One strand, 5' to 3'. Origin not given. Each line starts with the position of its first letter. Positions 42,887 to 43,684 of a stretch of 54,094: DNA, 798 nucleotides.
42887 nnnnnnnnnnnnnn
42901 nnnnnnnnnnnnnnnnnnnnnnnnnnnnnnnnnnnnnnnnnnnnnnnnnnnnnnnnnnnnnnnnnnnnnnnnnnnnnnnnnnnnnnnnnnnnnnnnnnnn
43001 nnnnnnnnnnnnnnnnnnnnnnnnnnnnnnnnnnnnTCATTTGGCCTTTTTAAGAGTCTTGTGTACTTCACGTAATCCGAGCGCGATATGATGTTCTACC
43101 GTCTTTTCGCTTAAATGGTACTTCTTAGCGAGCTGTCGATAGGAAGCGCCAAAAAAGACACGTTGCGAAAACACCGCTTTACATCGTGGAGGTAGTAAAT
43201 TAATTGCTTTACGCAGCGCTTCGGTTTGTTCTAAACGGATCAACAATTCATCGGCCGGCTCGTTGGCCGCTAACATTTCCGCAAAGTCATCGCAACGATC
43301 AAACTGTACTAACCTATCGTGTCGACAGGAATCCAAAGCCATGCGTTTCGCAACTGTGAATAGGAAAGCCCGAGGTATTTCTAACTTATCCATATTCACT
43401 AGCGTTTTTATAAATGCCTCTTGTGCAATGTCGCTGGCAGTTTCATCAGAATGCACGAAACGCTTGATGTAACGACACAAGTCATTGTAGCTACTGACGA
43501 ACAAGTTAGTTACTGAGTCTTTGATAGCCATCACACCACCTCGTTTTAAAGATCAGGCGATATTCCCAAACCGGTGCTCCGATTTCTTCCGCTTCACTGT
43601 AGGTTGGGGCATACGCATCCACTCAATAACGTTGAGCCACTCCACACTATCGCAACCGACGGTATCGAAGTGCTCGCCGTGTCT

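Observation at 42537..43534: Phage-encoded ECF (FecI-like) sigma factor translationally coupled to a Cys-rich partner, followed by its own terminator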

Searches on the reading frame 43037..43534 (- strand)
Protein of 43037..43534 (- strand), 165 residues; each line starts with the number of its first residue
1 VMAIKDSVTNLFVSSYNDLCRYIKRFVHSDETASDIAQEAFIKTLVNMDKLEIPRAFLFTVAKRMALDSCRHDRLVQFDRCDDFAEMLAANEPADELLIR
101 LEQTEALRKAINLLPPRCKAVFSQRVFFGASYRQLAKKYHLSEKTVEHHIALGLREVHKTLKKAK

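Call 3: search_protein_families(library=pfam, proteins=[window:43037-43534:-], max_evalue=1)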
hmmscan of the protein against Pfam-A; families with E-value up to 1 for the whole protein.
window:43037-43534:- (165 aa): 12 families
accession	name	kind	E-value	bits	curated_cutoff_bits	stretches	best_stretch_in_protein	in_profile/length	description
PF08281.18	Sigma70_r4_2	-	9e-11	41.7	25.7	1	105-155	2-52/54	Sigma-70, region 4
PF04542.20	Sigma70_r2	-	1.5e-09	38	24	1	13-73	3-68/71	Sigma-70 region 2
PF04545.22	Sigma70_r4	-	0.0006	19.7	24.1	1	110-155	1-46/50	Sigma-70, region 4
PF07638.17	Sigma70_ECF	-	0.0007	20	21.1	1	90-153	115-175/185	ECF sigma factor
PF00196.25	GerE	-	0.0053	16.8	23.5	1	128-151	16-39/57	Bacterial regulatory proteins, luxR family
PF01875.22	Memo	-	0.007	16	27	1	3-53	164-212/269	Memo-like protein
PF13518.12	HTH_28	-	0.063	13.8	25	1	129-150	12-33/52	Helix-turn-helix domain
PF06530.18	Phage_antitermQ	-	0.087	13.2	26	1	122-153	71-102/118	Phage antitermination protein Q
PF13412.12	HTH_24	-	0.15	12.1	21.9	1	129-150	17-38/48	Winged helix-turn-helix DNA-binding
PF14493.12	HTH_40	-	0.17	12.6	27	1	129-156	12-39/89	Helix-turn-helix domain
PF13384.12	HTH_23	-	0.19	12.1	24.6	1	129-148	17-36/50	Homeodomain-like domain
PF13730.12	HTH_36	-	0.2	11.9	25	1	130-151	26-47/55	Helix-turn-helix domain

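Call 4: search_protein_families(library=ncbifam, proteins=[window:43037-43534:-], max_evalue=1)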
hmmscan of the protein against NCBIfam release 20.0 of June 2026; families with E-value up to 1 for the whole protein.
window:43037-43534:- (165 aa): 76 families (the best 25 are shown)
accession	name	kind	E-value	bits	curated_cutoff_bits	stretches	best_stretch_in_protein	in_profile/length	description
TIGR02985.1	Sig70_bacteroi1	subfamily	1.2e-28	100.3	126.4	1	9-161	4-162/162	RNA polymerase sigma-70 factor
TIGR02937.1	sigma70-ECF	superfamily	1.7e-22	79.8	42.9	1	10-158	5-162/165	sigma-70 family RNA polymerase sigma factor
NF009179.0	PRK12527.1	equivalog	1.2e-17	64.4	162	1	15-160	4-152/159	RNA polymerase sigma factor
NF009177.0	PRK12525.1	subfamily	5.1e-16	59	266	1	8-162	11-167/168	RNA polymerase sigma factor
NF058625.1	sigma_PG0214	equivalog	9.9e-16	57.9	130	1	10-163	8-163/170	GFO_1088 family ECF-type sigma factor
TIGR02950.1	SigM_subfam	subfamily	2.3e-15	56.8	147.95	1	10-160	4-157/159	RNA polymerase sigma factor, SigM family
NF007227.0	PRK09645.1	subfamily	4.5e-15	56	202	1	9-163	16-172/177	sigma-70 family RNA polymerase sigma factor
NF009180.0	PRK12528.1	subfamily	2.3e-13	50.5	184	1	5-150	7-154/165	RNA polymerase sigma factor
NF007216.0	PRK09638.1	equivalog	2.8e-13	50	194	1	6-163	18-176/180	RNA polymerase sigma factor SigY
NF009193.0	PRK12541.1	equivalog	1.8e-12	47.8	171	1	2-159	1-158/161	RNA polymerase sigma factor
TIGR02983.1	SigE-fam_strep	subfamily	2.8e-12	46.8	141.55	1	5-163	5-160/162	SigE family RNA polymerase sigma factor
NF008889.0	PRK11924.1-1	subfamily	5.9e-12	45.6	181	1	5-157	9-163/173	RNA polymerase sigma factor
NF009175.0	PRK12523.1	equivalog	3.8e-11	43.3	271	1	7-159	11-165/172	RNA polymerase sigma factor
NF007226.0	PRK09644.1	equivalog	5.2e-11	42.9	199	1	15-164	10-160/166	RNA polymerase sigma factor SigM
NF040705.1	sigma_mbnA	exception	5.7e-11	42.6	350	1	9-158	3-155/272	methanobactin precursor domain-containing sigma factor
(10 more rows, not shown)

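Call 5: search_protein_families(library=phrogs, proteins=[window:43037-43534:-], max_evalue=0.01)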
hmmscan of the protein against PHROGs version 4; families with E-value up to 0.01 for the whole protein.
window:43037-43534:- (165 aa): 5 families
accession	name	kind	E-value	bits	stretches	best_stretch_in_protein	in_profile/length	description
phrog_1740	-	transcription regulation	5.8e-16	59.1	1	3-163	49-218/567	RNA polymerase sigma factor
phrog_11138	-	unknown function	4e-06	28.2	1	85-163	56-141/142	-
phrog_36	-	transcription regulation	0.00027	21.6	1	102-155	128-181/220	transcriptional regulator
phrog_351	-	transcription regulation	0.0069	16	1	23-162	582-727/928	RNA polymerase sigma factor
phrog_836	-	transcription regulation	0.0095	17.1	0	112-151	71-118/133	late transcriptional activator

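Call 7: search_dna_similar(query=window:43037-43534:-, collection=phages, mode=protein, max_rows=40)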
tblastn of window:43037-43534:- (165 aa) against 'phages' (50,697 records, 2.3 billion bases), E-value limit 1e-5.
Records with a match: 4; places in all: 4; records where one place covers at least 80% of the query: 4.
Best place of each record, by identity: <60% 4.
By first word of the organism name: Bacteriophage 2; uncultured 2.
By host as written in the record: - 4.
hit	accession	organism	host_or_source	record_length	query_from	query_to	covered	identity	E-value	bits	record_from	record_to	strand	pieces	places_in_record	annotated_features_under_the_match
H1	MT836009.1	Bacteriophage sp.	human fecal samples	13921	6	163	96%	27.2%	1e-8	58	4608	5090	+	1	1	record has no annotation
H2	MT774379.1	uncultured phage cr118_1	human feces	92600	7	150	87%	27.2%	1e-7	55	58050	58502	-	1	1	RNA polymerase sigma-W factor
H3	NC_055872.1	uncultured phage cr118_1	human feces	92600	7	150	87%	27.2%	1e-7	55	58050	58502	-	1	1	RNA polymerase sigma-W factor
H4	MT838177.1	Bacteriophage sp.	human fecal samples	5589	16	165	91%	25.2%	5e-6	51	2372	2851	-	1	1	record has no annotation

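Call 21: find_homologous_proteins(query=window:43037-43534:-, max_evalue=1e-8)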
Query window:43037-43534:- (165 aa): 3 proteins with E <= 1e-8 among 43 candidates.
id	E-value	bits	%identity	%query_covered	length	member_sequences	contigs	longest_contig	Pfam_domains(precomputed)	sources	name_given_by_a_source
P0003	1.1e-101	355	100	99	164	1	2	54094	PF04542.21,PF08281.19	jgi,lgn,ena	-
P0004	1.1e-65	238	68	99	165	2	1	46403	PF07638.18,PF04545.23,PF04542.21,PF08281.19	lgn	-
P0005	4.9e-44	168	48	99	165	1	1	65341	PF04545.23,PF04542.21,PF08281.19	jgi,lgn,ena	-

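Call 22: find_encoding_contigs(protein=P0004, flank=10000)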
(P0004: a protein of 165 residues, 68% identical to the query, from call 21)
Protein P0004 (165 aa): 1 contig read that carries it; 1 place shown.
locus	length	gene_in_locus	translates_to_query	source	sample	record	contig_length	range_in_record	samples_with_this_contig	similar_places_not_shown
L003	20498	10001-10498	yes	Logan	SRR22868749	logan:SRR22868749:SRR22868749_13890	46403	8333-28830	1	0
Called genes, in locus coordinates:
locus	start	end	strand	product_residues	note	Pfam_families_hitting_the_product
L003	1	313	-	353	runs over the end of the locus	-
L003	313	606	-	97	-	-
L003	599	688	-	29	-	-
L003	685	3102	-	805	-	PF06074:Portal_Mu, PF04233:Phage_Mu_F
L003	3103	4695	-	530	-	-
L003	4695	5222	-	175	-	PF20901:Sf6_terminase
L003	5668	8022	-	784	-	PF13362:Toprim_3, PF05272:VapE-like_dom, PF19263:DUF5906 (weak)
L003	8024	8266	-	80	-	-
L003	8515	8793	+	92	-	-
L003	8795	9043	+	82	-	-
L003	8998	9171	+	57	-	-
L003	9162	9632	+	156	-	PF00075:RNase_H, PF13456:RVT_3 (weak)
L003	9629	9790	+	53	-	-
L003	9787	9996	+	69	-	-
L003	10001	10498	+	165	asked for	PF07638:Sigma70_ECF (weak), PF04542:Sigma70_r2, PF08281:Sigma70_r4_2, PF04545:Sigma70_r4 (weak)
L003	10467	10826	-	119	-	PF08774:VRR_NUC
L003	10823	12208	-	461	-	PF00270:DEAD (weak), PF04851:ResIII, PF00271:Helicase_C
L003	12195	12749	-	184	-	PF13392:HNH_3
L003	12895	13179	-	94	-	-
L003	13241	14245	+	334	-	PF09588:YqaJ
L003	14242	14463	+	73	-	-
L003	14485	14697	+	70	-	-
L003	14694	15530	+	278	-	PF03837:RecT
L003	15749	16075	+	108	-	-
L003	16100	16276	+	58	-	-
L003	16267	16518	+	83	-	-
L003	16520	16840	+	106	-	-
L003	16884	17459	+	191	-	-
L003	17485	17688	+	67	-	-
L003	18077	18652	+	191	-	-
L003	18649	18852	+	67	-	-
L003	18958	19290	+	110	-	-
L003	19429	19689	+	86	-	-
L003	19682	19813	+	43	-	-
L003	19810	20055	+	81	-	-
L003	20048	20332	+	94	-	-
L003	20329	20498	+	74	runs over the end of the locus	-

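Call 23: find_encoding_contigs(protein=P0005, flank=10000)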
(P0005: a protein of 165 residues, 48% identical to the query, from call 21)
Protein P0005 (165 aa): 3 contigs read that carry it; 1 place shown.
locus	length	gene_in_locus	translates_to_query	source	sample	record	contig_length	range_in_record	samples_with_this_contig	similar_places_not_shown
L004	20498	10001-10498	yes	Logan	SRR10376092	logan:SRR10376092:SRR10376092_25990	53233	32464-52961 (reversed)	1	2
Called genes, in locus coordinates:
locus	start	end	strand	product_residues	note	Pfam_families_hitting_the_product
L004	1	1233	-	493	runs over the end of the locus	PF03237:Terminase_6N, PF17289:Terminase_6C (faint)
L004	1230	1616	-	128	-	-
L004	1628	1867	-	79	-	-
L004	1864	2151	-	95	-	-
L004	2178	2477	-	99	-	-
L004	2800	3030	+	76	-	-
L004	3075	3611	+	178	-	-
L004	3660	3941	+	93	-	-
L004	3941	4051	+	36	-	-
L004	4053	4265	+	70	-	-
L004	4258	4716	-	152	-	-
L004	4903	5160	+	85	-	-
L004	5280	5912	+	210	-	-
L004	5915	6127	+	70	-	-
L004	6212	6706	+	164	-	-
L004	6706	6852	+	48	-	-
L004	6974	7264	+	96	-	-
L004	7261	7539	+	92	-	PF27050:Phage_P22_Y8K6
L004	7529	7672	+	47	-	-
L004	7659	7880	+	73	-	-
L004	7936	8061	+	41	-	-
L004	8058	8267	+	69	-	-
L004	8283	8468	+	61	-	-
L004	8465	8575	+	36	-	-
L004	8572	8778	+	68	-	-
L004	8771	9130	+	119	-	-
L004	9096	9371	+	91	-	-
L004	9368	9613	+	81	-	PF13560:HTH_31 (weak), PF12844:HTH_19 (weak), PF01381:HTH_3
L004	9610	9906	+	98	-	-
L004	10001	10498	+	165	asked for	PF04542:Sigma70_r2, PF08281:Sigma70_r4_2, PF04545:Sigma70_r4 (weak)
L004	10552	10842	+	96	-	PF24043:DUF7352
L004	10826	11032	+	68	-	PF02599:CsrA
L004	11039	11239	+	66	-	-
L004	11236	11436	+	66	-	-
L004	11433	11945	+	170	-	-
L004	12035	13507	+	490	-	PF00004:AAA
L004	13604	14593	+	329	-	PF01145:Band_7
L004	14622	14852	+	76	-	-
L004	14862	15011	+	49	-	-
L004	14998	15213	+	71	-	-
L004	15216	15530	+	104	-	-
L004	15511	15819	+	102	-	-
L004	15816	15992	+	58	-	-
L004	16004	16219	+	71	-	-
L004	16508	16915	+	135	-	-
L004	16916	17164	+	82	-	-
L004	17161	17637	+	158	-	-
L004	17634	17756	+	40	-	-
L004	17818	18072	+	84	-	-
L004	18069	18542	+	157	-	-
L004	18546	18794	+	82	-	-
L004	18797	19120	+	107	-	PF13876:Phage_gp49_66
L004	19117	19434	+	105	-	-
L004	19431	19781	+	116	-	PF24746:DUF7694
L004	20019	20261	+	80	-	-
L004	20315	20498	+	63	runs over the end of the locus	-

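Call 33: find_related_loci(query=A2, collection=viral_contigs, flank=6000)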
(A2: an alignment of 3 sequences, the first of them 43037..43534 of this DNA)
Query A2 (165 aa) in viral_contigs; peptide patterns used: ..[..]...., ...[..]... (x = any residue, [..] = any of these).
124 stretches matched a pattern; 2 encode a relative of the query (tblastn E <= 1e-3); 2 distinct loci.
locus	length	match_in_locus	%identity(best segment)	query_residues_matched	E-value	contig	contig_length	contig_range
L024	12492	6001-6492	48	2-165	6e-52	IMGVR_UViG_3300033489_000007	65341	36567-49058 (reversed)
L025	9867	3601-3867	28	8-97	1e-6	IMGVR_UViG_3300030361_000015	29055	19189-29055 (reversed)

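Call 46: search_solved_structures(query=A2, max_evalue=0.00001)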
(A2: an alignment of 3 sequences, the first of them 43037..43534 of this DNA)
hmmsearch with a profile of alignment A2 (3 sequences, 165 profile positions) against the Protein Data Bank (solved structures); distinct sequences matched with E-value up to 0.00001: 9.
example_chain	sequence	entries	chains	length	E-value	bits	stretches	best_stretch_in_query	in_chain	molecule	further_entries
5wuq_A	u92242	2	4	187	1.4e-11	47.5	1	21-161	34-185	ECF RNA polymerase sigma factor SigW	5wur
6in7_B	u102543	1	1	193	3.1e-11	46.4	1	18-159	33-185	RNA polymerase sigma-H factor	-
8z6g_B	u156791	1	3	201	3.4e-11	46.3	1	18-159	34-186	RNA polymerase sigma factor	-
6dv9_F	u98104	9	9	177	1.8e-10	43.9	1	15-161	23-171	ECF RNA polymerase sigma factor SigL | RNA polymerase sigma factor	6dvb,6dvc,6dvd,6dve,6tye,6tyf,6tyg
9m9d_F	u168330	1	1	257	2e-07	34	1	19-154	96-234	ECF RNA polymerase sigma factor SigE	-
9m9e_F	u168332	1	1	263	2.1e-07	34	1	19-154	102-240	ECF RNA polymerase sigma factor SigE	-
9m98_F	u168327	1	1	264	2.1e-07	33.9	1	19-154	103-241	ECF RNA polymerase sigma factor SigE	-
6jbq_F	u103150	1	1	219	1.7e-06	31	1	10-149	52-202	ECF RNA polymerase sigma-E factor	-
1or7_A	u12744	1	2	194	2e-06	30.8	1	10-149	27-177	RNA polymerase sigma-E factor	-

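Call 47: find_related_loci(query=A2, collection=genome_contigs, flank=6000)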
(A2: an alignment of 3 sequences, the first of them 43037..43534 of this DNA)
Query A2 (165 aa) in genome_contigs; peptide patterns used: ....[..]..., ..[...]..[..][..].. (x = any residue, [..] = any of these).
119 stretches matched a pattern; 21 encode a relative of the query (tblastn E <= 1e-3); 21 distinct loci.
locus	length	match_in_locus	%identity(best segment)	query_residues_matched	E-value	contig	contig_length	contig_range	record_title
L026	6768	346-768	32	19-155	5e-19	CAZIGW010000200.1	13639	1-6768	MAG TPA_asm: uncultured Hyphomicrobiales bacterium isolate binchicken_co84_405 genome assembly, contig: k141_918466, who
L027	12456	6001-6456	34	5-155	5e-18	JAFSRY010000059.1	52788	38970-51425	MAG: Prevotella sp. isolate RGIG3419 Goat_Reticulum.Co__c1313358, whole genome shotgun sequence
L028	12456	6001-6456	29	6-157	3e-16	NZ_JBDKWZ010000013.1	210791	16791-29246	Rapidithrix thailandica strain JCM 23209 contig13, whole genome shotgun sequence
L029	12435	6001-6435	30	11-155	6e-14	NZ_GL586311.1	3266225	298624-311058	Segatella buccae ATCC 33574 SCAFFOLD1, whole genome shotgun sequence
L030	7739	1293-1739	27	11-155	7e-13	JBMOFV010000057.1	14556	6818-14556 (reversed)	MAG: Chitinophagaceae bacterium isolate Deming_bin.259 contig11622, whole genome shotgun sequence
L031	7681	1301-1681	29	33-155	1e-12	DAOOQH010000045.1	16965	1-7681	MAG TPA_asm: Chitinophagaceae bacterium isolate AMR_MDS_2576 NODE_4115_length_16965_cov_7.446008, whole genome shotgun s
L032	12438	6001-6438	28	19-163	2e-12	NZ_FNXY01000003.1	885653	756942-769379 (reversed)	Dyadobacter koreensis strain DSM 19938, whole genome shotgun sequence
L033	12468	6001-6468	24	7-163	2e-12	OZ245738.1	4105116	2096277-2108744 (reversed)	MAG: Cyclobacteriaceae bacterium isolate 81e531c3-1a51-4f14-8529-7e684038fe89 genome assembly, chromosome: 1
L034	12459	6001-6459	26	5-155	8e-12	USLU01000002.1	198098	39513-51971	uncultured Bacteroides sp. isolate UMGS1845 genome assembly, contig: NODE_14_length_198098_cov_6.04973, whole genome sho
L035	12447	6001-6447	26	11-155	9e-12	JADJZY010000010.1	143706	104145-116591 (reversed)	MAG: Bacteroidetes bacterium isolate Lyne_18-Q3-R50-59_MAXAC.310 tig00018083-10-1429530, whole genome shotgun sequence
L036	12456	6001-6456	27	5-155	1e-11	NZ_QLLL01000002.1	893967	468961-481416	Chitinophaga skermanii strain DSM 23857 LX64DRAFT_scaffold00002.2, whole genome shotgun sequence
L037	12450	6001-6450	30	6-155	1e-10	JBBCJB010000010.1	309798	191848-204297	MAG: Parapedobacter sp. isolate MAG_CPA_15 P10A_000000053701, whole genome shotgun sequence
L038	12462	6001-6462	26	3-157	5e-10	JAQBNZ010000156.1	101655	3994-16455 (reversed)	MAG: Mucilaginibacter sp. isolate RYN_306 scaffold_169092, whole genome shotgun sequence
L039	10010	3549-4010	26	3-157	1e-9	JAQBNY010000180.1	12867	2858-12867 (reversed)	MAG: Mucilaginibacter sp. isolate RYN_305 scaffold_1358314, whole genome shotgun sequence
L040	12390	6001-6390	29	31-157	1e-9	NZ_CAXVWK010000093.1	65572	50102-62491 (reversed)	MAG: Mucilaginibacter sp. isolate coassembly-bin315 k141_2313124, whole genome shotgun sequence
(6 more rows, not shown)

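Call 67: search_protein_representatives(alignment_id=A2)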
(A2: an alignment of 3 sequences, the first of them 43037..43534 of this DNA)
Query: 3 sequences, 165 profile positions. Proteins with E-value up to 0.001 (for the whole library): 42886; up to 1e-10: 4197; up to 1e-30: 7. The best 150 are listed.
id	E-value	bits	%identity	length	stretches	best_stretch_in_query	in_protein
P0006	9.1e-59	214.1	-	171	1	1-164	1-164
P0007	1.8e-39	151.3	-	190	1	6-160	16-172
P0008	1.5e-36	141.8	-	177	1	2-161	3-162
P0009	4.5e-36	140.3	-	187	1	5-161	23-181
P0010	1.2e-35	138.9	-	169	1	5-164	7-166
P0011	7.5e-35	136.3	-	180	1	8-161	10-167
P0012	5.0e-34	133.6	-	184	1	5-161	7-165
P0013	3.8e-29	117.7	-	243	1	10-163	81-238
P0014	1.7e-28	115.6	-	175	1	6-162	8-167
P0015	2.3e-28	115.2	-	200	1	6-160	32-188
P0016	4.4e-28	114.3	-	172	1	4-158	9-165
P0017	2.2e-27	112.0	-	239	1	7-156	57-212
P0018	1.0e-26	109.8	-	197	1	7-161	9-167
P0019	3.6e-26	108.0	-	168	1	5-157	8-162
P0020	1.4e-25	106.1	-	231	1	11-162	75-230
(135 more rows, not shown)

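Call 68: list_cluster_members(proteins=[P0006, P0007, P0008, P0009, P0010, P0011, P0012, P0013, P0014, P0016])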
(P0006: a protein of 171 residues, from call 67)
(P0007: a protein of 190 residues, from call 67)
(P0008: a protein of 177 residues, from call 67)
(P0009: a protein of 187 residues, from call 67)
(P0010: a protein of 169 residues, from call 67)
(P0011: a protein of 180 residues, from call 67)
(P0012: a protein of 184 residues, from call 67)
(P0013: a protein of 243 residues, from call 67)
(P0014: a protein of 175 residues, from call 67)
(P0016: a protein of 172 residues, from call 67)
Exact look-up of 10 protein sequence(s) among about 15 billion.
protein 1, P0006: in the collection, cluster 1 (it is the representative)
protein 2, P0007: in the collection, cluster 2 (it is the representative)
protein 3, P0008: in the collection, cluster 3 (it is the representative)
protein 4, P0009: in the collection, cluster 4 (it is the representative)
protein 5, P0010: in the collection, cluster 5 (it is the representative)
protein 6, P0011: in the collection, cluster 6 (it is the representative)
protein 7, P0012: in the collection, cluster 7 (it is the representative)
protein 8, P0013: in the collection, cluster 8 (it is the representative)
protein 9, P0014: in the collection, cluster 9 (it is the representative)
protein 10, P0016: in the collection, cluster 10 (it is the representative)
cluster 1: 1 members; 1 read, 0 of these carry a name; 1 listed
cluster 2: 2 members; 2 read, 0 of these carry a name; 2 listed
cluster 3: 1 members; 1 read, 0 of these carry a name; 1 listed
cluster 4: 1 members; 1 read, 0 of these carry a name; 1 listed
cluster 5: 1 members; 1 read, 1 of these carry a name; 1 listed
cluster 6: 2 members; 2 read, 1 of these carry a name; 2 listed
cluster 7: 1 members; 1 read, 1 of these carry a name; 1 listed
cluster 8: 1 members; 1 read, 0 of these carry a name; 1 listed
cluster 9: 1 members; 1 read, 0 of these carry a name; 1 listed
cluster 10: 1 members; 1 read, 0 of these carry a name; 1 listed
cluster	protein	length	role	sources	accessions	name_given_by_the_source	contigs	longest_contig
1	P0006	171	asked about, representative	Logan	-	-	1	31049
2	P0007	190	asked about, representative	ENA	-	-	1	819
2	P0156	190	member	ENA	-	-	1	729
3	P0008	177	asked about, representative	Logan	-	-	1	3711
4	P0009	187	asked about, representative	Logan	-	-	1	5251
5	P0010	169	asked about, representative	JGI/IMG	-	RNA polymerase sigma-70 factor (ECF subfamily)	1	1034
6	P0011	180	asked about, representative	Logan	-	-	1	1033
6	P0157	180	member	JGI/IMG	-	RNA polymerase sigma factor (sigma-70 family)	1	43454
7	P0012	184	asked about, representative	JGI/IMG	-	RNA polymerase sigma-70 factor, ECF subfamily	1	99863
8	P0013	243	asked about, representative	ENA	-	-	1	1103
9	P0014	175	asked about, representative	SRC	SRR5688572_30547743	-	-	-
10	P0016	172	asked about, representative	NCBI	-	-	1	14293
